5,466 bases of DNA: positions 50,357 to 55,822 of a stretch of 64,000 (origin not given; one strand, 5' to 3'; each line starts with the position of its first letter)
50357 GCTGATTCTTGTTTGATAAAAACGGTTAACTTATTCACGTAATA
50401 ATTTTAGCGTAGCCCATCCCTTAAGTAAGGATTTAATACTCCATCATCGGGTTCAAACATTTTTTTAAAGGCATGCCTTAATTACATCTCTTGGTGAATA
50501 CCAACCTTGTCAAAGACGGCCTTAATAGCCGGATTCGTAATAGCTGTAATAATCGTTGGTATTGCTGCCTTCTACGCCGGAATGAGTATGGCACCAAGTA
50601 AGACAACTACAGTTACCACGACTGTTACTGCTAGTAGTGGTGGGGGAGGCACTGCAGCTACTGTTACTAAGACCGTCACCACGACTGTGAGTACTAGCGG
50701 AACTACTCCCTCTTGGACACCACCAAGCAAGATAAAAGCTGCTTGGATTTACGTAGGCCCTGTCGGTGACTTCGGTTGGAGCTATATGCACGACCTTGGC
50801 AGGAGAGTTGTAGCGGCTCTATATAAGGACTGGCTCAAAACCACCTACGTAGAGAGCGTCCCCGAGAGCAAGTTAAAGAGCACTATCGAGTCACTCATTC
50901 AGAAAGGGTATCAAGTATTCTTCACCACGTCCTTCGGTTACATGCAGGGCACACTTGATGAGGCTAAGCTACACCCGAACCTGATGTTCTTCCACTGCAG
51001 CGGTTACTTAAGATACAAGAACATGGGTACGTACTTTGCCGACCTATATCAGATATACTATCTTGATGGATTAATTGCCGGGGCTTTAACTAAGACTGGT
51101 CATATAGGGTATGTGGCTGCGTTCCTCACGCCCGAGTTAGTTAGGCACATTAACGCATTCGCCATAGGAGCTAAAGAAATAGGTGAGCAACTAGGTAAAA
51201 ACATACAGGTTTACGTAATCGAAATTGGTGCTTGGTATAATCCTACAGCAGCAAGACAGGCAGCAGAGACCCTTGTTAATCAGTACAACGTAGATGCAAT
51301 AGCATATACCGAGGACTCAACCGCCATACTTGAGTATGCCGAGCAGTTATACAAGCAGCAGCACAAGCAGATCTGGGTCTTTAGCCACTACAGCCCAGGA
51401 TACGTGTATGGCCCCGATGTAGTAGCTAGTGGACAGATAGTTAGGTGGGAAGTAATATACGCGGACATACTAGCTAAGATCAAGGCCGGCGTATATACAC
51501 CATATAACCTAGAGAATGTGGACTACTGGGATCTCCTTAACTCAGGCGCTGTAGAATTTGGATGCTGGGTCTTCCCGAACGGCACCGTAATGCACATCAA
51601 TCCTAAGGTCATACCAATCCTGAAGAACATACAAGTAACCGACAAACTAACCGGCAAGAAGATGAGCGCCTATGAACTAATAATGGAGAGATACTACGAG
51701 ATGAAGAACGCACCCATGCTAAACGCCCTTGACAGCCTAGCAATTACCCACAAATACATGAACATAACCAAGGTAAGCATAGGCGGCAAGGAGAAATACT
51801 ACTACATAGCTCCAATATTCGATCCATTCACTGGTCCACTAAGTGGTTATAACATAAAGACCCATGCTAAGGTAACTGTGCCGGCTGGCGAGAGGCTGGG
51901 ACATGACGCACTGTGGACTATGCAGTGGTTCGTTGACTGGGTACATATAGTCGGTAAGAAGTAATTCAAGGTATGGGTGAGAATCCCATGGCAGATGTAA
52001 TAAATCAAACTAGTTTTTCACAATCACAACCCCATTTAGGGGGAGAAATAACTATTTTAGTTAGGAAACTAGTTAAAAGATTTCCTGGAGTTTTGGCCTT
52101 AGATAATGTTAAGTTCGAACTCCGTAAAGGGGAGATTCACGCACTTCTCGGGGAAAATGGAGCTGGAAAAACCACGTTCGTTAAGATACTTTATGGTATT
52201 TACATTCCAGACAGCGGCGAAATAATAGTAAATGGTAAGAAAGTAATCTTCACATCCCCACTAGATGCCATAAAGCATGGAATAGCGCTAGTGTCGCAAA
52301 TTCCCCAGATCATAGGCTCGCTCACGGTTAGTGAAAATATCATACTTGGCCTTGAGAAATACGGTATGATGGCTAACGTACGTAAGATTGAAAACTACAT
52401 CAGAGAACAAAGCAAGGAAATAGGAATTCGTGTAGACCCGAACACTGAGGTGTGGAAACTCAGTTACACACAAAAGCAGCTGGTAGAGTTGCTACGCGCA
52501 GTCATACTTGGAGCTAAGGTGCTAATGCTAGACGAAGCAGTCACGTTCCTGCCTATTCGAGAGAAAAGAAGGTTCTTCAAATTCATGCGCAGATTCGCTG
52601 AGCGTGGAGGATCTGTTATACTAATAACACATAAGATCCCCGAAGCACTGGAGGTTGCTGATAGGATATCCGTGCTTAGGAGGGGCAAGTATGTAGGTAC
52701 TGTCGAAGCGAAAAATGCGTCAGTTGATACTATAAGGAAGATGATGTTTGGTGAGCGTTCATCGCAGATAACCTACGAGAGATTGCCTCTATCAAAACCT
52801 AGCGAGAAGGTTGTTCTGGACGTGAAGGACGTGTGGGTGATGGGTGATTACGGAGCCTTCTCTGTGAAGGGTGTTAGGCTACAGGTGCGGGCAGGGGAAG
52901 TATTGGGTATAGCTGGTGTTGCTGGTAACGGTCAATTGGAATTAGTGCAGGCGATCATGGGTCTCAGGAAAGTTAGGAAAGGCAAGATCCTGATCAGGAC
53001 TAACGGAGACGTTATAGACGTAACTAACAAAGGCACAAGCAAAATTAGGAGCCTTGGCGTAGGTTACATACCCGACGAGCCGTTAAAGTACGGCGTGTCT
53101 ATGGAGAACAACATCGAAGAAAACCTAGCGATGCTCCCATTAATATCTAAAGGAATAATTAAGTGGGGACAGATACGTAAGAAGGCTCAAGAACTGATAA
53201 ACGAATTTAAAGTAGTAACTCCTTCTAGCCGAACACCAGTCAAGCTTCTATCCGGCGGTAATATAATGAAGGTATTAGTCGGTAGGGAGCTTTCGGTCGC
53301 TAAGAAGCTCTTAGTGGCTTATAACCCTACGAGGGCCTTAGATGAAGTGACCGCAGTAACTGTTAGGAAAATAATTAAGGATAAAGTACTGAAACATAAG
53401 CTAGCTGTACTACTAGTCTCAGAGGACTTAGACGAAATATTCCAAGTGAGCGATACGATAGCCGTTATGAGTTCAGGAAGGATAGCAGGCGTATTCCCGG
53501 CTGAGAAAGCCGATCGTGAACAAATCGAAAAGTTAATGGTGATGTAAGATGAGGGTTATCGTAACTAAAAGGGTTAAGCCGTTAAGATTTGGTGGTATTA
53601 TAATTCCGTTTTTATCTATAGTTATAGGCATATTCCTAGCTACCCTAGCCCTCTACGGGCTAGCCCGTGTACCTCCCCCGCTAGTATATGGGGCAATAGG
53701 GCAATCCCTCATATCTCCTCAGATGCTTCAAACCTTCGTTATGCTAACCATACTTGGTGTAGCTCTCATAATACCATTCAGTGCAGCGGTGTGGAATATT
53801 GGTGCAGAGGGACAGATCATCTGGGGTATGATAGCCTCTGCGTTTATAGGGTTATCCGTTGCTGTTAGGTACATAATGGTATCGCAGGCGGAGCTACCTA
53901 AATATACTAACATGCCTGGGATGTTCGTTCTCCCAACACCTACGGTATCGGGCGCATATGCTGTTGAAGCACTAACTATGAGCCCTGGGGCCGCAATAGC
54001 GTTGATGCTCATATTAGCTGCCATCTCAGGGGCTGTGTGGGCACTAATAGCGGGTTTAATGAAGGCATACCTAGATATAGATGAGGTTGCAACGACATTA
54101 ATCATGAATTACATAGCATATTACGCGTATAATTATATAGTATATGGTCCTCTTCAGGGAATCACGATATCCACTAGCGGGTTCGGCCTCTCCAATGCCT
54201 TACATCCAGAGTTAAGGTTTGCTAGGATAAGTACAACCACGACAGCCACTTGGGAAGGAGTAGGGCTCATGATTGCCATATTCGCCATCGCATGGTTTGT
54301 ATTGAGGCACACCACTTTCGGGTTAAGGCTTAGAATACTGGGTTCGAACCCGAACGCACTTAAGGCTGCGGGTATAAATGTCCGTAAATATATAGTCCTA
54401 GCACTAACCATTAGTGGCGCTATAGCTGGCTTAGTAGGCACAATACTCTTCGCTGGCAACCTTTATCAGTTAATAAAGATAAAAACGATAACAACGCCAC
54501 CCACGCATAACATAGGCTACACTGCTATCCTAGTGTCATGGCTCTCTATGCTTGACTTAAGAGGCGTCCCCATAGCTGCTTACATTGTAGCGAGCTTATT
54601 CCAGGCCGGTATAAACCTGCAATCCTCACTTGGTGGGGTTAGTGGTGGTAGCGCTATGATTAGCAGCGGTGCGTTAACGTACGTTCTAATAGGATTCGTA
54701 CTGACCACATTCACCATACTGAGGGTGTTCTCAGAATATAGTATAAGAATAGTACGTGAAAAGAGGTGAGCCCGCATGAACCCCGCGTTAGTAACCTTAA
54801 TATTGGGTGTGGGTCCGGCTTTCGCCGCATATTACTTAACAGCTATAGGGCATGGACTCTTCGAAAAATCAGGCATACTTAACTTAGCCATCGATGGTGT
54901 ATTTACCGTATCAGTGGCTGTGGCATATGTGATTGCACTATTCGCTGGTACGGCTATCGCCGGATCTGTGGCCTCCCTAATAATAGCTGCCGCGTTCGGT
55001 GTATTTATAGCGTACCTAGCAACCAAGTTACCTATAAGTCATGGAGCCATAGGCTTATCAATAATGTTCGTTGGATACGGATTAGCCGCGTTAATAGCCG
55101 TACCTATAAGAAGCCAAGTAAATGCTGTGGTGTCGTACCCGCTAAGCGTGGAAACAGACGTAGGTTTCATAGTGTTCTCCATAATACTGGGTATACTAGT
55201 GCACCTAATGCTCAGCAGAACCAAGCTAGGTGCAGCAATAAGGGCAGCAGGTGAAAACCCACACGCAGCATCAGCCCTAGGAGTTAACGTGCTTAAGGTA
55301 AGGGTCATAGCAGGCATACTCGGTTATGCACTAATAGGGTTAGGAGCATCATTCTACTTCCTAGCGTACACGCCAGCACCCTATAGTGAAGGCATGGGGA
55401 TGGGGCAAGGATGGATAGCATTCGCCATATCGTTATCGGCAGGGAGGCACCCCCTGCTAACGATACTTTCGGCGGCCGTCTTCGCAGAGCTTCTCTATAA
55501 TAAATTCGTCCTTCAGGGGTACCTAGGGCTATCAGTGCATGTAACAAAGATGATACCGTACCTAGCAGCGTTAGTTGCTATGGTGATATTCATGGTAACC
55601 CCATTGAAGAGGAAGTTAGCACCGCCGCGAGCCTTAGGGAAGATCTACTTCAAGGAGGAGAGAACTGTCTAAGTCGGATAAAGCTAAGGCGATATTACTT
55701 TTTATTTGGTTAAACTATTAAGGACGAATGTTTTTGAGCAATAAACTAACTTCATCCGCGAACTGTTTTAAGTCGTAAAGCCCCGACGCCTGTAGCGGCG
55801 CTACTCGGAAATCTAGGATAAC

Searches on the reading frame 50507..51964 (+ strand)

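Call 38: search_protein_families(library=pfam, proteins=[window:50507-51964:+], max_evalue=0.001)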
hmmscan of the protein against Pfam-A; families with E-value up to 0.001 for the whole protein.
window:50507-51964:+ (485 aa): 1 family
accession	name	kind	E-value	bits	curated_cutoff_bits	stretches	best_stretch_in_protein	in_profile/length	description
PF02608.20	Bmp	-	5.5e-27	95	24.1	1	76-329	2-249/301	ABC transporter substrate-binding protein PnrA-like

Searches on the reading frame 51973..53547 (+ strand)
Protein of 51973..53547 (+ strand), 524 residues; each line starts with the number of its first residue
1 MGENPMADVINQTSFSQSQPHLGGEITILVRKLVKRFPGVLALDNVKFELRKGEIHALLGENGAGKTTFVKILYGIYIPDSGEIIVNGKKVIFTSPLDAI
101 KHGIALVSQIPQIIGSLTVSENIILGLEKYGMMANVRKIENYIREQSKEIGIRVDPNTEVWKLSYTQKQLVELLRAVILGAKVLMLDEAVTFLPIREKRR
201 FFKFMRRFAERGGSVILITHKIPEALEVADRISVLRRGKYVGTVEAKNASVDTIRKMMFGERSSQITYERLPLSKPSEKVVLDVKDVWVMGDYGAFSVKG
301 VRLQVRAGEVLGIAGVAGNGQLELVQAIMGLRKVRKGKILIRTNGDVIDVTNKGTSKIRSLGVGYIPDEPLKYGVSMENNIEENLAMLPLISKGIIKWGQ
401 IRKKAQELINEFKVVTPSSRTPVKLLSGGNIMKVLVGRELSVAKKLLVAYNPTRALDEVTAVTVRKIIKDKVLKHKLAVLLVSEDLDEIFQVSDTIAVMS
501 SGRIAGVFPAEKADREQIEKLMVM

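Call 38: search_protein_families(library=pfam, proteins=[window:51973-53547:+], max_evalue=0.001)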
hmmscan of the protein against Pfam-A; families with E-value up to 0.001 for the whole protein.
window:51973-53547:+ (524 aa): 2 families
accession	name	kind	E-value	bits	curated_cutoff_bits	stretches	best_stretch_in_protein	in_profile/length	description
PF00005.33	ABC_tran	-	8.1e-40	137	25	2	43-190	1-136/137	ABC transporter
PF13304.12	AAA_21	-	3.5e-06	27.7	27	0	55-76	1-22/304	AAA domain, putative AbiEii toxin, Type IV TA system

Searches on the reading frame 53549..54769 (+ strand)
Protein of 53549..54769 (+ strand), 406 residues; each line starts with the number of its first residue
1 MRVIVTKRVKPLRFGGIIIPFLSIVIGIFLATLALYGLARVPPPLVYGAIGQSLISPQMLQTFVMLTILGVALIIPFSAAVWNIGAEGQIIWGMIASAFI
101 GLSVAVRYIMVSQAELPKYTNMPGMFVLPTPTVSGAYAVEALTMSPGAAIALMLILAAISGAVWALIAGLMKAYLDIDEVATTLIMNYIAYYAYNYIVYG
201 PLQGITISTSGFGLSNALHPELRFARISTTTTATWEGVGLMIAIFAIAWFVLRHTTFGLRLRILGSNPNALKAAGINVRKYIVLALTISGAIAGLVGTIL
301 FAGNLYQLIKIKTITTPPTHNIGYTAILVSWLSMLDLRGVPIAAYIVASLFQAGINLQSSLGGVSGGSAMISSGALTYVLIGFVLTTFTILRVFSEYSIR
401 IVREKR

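Call 38: search_protein_families(library=pfam, proteins=[window:53549-54769:+], max_evalue=0.001)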
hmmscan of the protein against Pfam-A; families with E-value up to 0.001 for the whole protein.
window:53549-54769:+ (406 aa): 1 family
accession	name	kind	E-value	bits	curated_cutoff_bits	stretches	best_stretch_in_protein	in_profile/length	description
PF02653.21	BPD_transp_2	-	4e-27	95.5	26.8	1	60-385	6-265/269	Branched-chain amino acid transport system / permease component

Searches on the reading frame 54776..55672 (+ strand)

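Call 38: search_protein_families(library=pfam, proteins=[window:54776-55672:+], max_evalue=0.001)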
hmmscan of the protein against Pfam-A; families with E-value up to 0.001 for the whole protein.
window:54776-55672:+ (298 aa): 1 family
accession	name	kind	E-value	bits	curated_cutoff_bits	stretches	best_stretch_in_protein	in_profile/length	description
PF02653.21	BPD_transp_2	-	9.1e-24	84.5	26.8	1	16-239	9-241/269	Branched-chain amino acid transport system / permease component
